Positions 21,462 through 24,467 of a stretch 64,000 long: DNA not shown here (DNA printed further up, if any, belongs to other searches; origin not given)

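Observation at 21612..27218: Covalent tandem UvrA-UvrA fusion (1868 aa, four ABC ATPase modules)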

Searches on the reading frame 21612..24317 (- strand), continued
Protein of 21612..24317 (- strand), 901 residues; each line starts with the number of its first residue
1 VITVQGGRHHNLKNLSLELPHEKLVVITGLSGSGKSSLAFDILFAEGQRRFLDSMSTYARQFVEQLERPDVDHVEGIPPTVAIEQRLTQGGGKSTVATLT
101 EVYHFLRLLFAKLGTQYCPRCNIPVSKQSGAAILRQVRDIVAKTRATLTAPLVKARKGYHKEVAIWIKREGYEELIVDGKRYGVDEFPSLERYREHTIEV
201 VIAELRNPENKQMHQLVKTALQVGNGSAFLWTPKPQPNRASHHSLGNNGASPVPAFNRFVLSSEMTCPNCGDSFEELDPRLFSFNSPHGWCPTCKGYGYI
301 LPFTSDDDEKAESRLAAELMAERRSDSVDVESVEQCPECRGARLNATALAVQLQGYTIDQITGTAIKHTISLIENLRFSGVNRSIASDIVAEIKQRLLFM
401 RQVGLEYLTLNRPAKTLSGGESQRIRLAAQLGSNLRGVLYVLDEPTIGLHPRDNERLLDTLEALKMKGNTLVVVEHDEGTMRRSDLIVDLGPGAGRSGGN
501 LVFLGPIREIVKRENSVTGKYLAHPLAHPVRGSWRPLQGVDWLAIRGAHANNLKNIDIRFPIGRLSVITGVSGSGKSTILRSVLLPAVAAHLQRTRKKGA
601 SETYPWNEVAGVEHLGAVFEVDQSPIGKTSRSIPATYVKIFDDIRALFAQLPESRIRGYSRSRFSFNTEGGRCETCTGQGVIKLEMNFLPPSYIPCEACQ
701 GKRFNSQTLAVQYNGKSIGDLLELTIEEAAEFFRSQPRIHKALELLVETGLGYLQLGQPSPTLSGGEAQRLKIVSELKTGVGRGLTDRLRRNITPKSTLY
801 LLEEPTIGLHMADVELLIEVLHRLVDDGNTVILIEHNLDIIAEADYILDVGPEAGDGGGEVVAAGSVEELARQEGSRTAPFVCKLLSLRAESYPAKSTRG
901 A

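Call 39: search_protein_representatives(protein=window:21615-24317:-)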
Query: 901 residues. Proteins with E-value up to 0.001 (for the whole library): 60408; up to 1e-10: 28905; up to 1e-30: 9574. The best 150 are listed.
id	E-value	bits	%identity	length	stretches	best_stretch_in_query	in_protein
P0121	0.0e+00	1553.8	48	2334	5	331-887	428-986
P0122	0.0e+00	1510.7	48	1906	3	2-886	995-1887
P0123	0.0e+00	1485.6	47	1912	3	2-878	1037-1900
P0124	0.0e+00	1455.2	48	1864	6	333-895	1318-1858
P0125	0.0e+00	1453.4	46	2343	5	351-892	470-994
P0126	0.0e+00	1408.0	46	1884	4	332-883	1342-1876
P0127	0.0e+00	1404.5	48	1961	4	2-542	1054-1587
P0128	0.0e+00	1400.0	46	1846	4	4-878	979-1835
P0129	0.0e+00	1398.5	47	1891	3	2-882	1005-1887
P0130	0.0e+00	1396.0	47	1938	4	334-879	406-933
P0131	0.0e+00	1395.7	47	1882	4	335-886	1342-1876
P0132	0.0e+00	1394.9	47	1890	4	2-877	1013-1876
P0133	0.0e+00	1388.1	45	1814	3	2-884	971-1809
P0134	0.0e+00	1383.6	44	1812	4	3-895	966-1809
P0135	0.0e+00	1376.5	48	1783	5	335-881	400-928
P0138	0.0e+00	1367.5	47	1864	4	2-881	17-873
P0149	0.0e+00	1328.4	43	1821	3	2-884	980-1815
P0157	0.0e+00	1303.5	48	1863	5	333-874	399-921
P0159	0.0e+00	1276.2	44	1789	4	334-895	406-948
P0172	0.0e+00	1200.6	41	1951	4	335-873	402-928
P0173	0.0e+00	1195.0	43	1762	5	334-878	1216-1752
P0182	0.0e+00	1148.1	42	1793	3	2-873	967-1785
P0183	0.0e+00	1147.1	44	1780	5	322-881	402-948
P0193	0.0e+00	1101.9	47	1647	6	322-879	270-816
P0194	0.0e+00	1098.5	41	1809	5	259-874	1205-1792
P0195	0.0e+00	1090.9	38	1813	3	8-882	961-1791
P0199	0.0e+00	1084.6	42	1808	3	3-873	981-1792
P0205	0.0e+00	1059.2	48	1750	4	537-887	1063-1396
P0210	0.0e+00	1038.3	37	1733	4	335-873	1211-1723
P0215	7.0e-298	1006.9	38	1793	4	334-871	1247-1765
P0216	1.1e-295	999.7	39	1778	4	334-866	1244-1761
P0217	2.7e-295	998.4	42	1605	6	312-882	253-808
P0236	1.3e-278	943.2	55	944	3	2-536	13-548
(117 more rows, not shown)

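Call 43: list_cluster_members(proteins=[P0121, P0124, P0133, P0159, P0138, P0193, P0217, P0182, P0130, P0236])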
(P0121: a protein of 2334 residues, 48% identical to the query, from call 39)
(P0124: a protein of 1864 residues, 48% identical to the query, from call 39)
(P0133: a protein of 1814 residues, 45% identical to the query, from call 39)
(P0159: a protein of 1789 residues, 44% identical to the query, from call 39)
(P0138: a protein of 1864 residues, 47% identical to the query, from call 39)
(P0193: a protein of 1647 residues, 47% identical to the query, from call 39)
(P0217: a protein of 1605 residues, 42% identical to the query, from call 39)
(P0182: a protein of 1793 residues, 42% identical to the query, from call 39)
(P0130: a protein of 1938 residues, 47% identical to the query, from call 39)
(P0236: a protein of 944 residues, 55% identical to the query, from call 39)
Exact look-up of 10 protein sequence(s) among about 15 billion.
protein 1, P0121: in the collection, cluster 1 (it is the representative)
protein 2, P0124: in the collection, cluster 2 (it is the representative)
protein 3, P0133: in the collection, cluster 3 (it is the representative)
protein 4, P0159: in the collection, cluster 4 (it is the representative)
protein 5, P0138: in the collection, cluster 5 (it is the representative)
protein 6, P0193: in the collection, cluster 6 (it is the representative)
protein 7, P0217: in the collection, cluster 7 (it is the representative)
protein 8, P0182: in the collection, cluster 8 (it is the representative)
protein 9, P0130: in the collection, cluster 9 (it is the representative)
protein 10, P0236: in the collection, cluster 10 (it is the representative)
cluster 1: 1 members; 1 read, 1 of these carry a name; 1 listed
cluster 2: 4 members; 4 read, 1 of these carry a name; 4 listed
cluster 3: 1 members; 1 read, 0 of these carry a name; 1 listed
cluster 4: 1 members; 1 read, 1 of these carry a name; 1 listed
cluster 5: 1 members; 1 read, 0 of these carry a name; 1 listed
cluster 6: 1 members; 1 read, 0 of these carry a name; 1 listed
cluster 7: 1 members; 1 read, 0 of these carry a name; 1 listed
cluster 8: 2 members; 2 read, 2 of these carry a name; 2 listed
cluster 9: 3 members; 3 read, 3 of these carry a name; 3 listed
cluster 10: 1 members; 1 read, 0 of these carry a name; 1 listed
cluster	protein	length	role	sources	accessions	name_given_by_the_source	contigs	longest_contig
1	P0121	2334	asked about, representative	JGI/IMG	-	excinuclease ABC subunit A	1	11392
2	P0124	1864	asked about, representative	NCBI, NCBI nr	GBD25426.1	UvrABC system protein A [bacterium HR30]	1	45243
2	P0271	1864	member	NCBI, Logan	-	-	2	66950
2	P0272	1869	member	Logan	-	-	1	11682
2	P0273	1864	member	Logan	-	-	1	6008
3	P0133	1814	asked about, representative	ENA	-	-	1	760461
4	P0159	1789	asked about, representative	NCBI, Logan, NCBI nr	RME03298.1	MAG: excinuclease ABC subunit A [Planctomycetota bacterium]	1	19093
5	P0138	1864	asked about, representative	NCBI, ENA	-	-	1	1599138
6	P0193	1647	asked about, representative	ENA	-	-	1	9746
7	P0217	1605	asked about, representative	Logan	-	-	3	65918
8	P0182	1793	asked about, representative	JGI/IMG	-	excinuclease ABC subunit A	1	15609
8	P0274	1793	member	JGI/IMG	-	excinuclease ABC subunit A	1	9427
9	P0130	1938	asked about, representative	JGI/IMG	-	excinuclease ABC subunit A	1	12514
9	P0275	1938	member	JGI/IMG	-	excinuclease ABC subunit A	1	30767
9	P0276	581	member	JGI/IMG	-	excinuclease ABC subunit A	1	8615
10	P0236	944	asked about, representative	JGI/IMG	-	-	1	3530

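Call 44: search_protein_families(library=ncbifam, proteins=[P0195, P0194, P0199, P0215, P0182], max_evalue=1e-150)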
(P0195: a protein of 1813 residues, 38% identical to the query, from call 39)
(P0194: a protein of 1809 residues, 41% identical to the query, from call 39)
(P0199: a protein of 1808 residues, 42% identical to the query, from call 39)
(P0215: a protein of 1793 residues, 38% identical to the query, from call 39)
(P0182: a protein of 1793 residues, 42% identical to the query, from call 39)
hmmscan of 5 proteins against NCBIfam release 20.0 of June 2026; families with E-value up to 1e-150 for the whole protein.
P0195 (1813 aa): 3 families
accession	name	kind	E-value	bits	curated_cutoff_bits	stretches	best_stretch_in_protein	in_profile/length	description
TIGR00630.1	uvra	equivalog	0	1732.9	729.8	1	2-920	2-924/924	excinuclease ABC subunit UvrA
NF001503.0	PRK00349.1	equivalog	0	1683.5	1147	1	2-934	6-941/943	excinuclease ABC subunit UvrA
NF001885.0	PRK00635.1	equivalog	0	1230.8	3054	1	3-984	7-970/1809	excinuclease ABC subunit A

P0194 (1809 aa): 3 families
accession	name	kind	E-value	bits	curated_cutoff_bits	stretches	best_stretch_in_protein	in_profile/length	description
NF001503.0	PRK00349.1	equivalog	0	1726.6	1147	2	3-944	4-937/943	excinuclease ABC subunit UvrA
TIGR00630.1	uvra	equivalog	0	1671.7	729.8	2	4-932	1-923/924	excinuclease ABC subunit UvrA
NF001885.0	PRK00635.1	equivalog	1.6e-300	1000.3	3054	0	5-1002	6-968/1809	excinuclease ABC subunit A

P0199 (1808 aa): 3 families
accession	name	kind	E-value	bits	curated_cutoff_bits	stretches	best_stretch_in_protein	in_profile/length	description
NF001503.0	PRK00349.1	equivalog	0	1579.9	1147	2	46-959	6-938/943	excinuclease ABC subunit UvrA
TIGR00630.1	uvra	equivalog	0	1559.7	729.8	2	46-945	2-922/924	excinuclease ABC subunit UvrA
NF001885.0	PRK00635.1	equivalog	1.1e-289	964.3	3054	0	293-1043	240-1004/1809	excinuclease ABC subunit A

P0215 (1793 aa): 3 families
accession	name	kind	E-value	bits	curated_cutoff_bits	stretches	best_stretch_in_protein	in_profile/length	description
NF001503.0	PRK00349.1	equivalog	0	1606.1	1147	2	21-937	3-942/943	excinuclease ABC subunit UvrA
TIGR00630.1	uvra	equivalog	0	1598.3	729.8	2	24-920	2-923/924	excinuclease ABC subunit UvrA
NF001885.0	PRK00635.1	equivalog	0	1029.1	3054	1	25-990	7-968/1809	excinuclease ABC subunit A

P0182 (1793 aa): 3 families
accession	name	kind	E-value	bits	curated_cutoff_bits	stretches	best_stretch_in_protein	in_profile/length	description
NF001503.0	PRK00349.1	equivalog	0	1650.3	1147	2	2-931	4-931/943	excinuclease ABC subunit UvrA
TIGR00630.1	uvra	equivalog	0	1627.4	729.8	2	4-922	2-920/924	excinuclease ABC subunit UvrA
NF001885.0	PRK00635.1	equivalog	7.4e-296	984.8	3054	0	275-1112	255-1087/1809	excinuclease ABC subunit A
